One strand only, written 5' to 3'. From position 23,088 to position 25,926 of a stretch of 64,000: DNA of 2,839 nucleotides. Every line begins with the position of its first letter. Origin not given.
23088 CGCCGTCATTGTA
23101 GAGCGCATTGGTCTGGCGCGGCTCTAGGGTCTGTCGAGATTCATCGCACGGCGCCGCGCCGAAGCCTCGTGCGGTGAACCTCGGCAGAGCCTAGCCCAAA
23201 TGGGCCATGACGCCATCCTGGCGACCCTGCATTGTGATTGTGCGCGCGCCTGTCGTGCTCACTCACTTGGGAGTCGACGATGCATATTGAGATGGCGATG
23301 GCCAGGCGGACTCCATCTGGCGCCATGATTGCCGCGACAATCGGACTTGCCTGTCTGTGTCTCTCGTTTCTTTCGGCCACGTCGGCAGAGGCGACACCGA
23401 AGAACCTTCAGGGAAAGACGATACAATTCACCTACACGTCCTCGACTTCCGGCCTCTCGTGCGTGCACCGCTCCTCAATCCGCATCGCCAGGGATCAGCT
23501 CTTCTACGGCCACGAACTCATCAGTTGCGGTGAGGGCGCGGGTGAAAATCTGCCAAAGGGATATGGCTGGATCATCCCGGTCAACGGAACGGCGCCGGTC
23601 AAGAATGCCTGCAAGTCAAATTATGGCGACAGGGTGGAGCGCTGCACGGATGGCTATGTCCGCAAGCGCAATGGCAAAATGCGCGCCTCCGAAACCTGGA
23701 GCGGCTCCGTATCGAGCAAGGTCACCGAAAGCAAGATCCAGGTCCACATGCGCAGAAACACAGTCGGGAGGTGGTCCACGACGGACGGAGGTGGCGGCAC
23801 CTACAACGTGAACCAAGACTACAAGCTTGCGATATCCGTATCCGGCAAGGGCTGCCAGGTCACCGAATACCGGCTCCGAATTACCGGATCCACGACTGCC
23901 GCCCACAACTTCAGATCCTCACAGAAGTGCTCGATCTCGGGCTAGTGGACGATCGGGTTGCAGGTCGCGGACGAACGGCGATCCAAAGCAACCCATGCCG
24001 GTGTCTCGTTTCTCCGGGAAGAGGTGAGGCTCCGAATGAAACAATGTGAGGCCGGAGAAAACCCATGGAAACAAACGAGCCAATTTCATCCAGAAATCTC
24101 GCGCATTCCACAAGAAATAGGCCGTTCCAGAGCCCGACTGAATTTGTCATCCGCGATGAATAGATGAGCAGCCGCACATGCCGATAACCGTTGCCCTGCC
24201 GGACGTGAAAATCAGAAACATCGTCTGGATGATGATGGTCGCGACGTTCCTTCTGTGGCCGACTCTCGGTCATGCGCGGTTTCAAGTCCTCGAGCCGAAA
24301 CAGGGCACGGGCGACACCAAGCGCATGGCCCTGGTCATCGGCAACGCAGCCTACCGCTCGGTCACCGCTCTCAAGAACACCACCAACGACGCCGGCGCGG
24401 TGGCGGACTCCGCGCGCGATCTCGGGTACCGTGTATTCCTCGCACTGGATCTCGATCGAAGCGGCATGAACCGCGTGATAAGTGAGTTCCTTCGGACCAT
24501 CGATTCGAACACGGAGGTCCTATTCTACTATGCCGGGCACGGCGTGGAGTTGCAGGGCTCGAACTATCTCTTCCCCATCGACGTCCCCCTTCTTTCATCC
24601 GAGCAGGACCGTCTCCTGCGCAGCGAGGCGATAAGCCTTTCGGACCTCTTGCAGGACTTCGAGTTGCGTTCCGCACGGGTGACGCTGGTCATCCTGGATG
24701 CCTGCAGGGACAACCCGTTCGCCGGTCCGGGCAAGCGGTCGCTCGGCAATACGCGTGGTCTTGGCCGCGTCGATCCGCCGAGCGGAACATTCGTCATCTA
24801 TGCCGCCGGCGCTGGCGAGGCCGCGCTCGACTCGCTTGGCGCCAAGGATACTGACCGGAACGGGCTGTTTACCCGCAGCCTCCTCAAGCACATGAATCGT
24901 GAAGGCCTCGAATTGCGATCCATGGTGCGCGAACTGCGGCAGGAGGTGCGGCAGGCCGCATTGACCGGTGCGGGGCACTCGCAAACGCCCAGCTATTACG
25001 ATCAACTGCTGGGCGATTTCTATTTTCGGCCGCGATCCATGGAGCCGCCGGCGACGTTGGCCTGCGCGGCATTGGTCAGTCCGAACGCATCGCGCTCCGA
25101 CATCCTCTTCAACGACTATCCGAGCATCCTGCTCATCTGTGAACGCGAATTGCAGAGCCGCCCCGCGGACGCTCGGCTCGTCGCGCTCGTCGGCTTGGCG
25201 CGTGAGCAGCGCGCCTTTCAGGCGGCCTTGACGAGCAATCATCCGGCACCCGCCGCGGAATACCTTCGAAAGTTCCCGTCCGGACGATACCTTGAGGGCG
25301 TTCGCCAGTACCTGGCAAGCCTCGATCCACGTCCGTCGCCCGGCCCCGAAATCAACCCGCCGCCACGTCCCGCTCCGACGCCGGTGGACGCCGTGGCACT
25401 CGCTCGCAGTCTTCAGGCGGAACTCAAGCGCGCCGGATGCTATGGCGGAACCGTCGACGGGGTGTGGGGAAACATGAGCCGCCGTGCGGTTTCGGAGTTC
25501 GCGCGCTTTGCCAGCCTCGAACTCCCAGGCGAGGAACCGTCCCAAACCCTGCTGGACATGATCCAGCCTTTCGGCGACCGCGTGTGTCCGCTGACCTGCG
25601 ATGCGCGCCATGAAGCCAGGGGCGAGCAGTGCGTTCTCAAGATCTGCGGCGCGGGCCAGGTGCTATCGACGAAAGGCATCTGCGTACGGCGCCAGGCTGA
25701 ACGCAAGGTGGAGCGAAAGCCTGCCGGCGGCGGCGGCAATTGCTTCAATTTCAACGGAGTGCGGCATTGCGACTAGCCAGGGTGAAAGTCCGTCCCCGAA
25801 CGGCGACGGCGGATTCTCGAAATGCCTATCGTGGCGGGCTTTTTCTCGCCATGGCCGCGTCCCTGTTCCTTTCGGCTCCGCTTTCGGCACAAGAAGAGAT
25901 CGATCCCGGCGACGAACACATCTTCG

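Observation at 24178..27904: Extracytoplasmic two-protease module: PG-binding caspase-like protein, papain-like protease fused to DUF4384, and an OmpA-like anchor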

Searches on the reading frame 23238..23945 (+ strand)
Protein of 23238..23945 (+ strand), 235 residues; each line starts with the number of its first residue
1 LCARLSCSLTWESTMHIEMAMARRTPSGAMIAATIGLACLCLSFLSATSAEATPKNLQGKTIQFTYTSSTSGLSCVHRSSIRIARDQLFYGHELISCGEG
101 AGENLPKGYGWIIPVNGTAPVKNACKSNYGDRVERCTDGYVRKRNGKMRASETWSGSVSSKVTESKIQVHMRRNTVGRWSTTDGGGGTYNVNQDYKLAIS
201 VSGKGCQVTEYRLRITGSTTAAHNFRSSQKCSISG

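Call 3: search_protein_families(library=pfam, proteins=[window:23238-23945:+], max_evalue=0.01)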
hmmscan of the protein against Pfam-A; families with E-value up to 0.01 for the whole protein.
window:23238-23945:+ (235 aa): 0 families

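Call 21: search_protein_families(library=padloc, proteins=[window:23238-23945:+], max_evalue=0.01)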
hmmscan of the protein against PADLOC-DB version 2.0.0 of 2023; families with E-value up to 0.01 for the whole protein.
window:23238-23945:+ (235 aa): 0 families

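Call 22: search_protein_families(library=ncbifam, proteins=[window:23238-23945:+], max_evalue=0.01)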
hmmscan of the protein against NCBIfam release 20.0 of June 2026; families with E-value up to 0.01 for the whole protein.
window:23238-23945:+ (235 aa): 0 families

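Call 48: find_homologous_proteins(query=window:23280-23945:+, max_evalue=0.001)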
Query window:23280-23945:+ (221 aa): 3 proteins with E <= 0.001 among 227 candidates.
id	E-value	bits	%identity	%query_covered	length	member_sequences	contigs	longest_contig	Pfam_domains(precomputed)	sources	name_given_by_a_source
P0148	6.9e-144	495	100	100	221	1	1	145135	-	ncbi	-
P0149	3.3e-77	277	63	92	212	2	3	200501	-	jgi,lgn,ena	-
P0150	5.4e-65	237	54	89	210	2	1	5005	-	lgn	-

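Call 57: search_protein_representatives(alignment_id=A3)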
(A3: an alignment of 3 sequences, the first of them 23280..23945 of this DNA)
Query: 3 sequences, 210 profile positions. Proteins with E-value up to 0.001 (for the whole library): 18; up to 1e-10: 5; up to 1e-30: 1. The best 18 are listed.
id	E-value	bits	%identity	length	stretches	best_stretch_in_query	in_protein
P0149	3.4e-118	409.0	-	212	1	3-210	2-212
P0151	5.5e-18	81.6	-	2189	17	20-80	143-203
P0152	2.3e-14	69.7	-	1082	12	81-117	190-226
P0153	1.9e-12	63.5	-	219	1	13-190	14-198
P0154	2.1e-12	63.4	-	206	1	14-209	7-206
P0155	2.2e-10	56.8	-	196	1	14-190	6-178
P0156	2.7e-09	53.2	-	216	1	6-208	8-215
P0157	4.9e-09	52.3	-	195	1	35-209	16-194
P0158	4.5e-08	49.2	-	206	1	16-207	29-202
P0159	2.8e-07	46.6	-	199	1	37-187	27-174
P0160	1.0e-06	44.7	-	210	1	43-199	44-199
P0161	2.9e-06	43.3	-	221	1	46-195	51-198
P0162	9.1e-06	41.6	-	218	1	41-207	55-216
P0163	9.5e-06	41.6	-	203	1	12-208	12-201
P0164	2.0e-05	40.5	-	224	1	6-190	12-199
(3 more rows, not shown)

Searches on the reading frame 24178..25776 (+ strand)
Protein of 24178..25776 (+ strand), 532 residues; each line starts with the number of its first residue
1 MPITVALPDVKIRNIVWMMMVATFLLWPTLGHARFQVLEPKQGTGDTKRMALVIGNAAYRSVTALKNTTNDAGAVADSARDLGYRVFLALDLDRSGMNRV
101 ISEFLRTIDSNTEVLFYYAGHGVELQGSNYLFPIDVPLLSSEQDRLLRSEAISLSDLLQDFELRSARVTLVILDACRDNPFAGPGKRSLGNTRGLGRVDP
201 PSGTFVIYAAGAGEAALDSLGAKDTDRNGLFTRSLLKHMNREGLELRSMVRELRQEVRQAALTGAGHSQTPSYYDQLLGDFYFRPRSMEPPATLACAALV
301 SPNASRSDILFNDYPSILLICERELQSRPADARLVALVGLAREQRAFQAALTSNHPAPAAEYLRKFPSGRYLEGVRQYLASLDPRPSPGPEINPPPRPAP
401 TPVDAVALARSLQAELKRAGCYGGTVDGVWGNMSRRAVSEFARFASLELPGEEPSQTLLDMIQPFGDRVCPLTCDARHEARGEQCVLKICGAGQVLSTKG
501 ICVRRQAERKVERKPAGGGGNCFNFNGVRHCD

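Call 3: search_protein_families(library=pfam, proteins=[window:24178-25776:+], max_evalue=0.01)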
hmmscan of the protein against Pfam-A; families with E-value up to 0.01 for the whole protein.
window:24178-25776:+ (532 aa): 2 families
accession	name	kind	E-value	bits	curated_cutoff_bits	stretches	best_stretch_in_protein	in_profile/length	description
PF00656.27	Peptidase_C14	-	9.4e-33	114.3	21.4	1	48-282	1-233/233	Caspase domain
PF01471.23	PG_binding_1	-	1.2e-05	25.8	23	1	410-448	6-44/57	Putative peptidoglycan binding domain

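Call 21: search_protein_families(library=padloc, proteins=[window:24178-25776:+], max_evalue=0.01)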
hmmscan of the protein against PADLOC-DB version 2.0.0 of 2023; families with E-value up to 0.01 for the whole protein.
window:24178-25776:+ (532 aa): 1 family
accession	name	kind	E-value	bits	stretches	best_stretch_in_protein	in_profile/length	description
PDLC02987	caspase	-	1.1e-12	45.9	1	50-255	4-167/453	-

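Call 22: search_protein_families(library=ncbifam, proteins=[window:24178-25776:+], max_evalue=0.01)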
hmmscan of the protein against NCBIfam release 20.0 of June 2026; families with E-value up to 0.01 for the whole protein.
window:24178-25776:+ (532 aa): 1 family
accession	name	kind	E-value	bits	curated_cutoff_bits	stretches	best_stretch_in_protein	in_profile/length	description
NF047832.1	caspase_w_EACC1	subfamily_domain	2.4e-14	53.3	140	1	50-258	2-209/211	caspase, EACC1-associated type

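Call 53: search_solved_structures(query=window:24178-25776:+, max_evalue=0.01, show_alignments=2)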
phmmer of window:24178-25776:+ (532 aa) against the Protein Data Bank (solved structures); distinct sequences matched with E-value up to 0.01: 10.
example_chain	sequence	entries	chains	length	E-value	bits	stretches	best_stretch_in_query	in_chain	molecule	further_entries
3v4o_A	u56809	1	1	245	1.9e-12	50.1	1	49-178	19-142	Mucosa-associated lymphoid tissue lymphoma translocation protein 1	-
38go_A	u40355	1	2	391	5.7e-12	48.5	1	49-178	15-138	Mucosa-associated lymphoid tissue lymphoma translocation protein 1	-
6f7i_A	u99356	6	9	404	5.7e-12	48.5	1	49-178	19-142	Mucosa-associated lymphoid tissue lymphoma translocation protein 1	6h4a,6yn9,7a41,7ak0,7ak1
3v55_A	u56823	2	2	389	5.7e-12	48.5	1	49-178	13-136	Mucosa-associated lymphoid tissue lymphoma translocation protein 1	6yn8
8v4x_A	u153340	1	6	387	6.2e-12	48.4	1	49-178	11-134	Mucosa-associated lymphoid tissue lymphoma translocation protein 1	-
9mkc_A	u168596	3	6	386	6.3e-12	48.4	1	49-178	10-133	Mucosa-associated lymphoid tissue lymphoma translocation protein 1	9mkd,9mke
4i1p_A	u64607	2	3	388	7.2e-12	48.2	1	49-178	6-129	Mucosa-associated lymphoid tissue lymphoma translocation protein 1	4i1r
7pav_A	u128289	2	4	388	7.2e-12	48.2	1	49-178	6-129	Mucosa-associated lymphoid tissue lymphoma translocation protein 1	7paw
3uo8_B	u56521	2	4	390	7.3e-12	48.2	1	49-178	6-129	Mucosa-associated lymphoid tissue lymphoma translocation protein 1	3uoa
3v4l_A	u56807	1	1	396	4.9e-11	45.4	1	48-178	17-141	Mucosa-associated lymphoid tissue lymphoma translocation protein 1 homolog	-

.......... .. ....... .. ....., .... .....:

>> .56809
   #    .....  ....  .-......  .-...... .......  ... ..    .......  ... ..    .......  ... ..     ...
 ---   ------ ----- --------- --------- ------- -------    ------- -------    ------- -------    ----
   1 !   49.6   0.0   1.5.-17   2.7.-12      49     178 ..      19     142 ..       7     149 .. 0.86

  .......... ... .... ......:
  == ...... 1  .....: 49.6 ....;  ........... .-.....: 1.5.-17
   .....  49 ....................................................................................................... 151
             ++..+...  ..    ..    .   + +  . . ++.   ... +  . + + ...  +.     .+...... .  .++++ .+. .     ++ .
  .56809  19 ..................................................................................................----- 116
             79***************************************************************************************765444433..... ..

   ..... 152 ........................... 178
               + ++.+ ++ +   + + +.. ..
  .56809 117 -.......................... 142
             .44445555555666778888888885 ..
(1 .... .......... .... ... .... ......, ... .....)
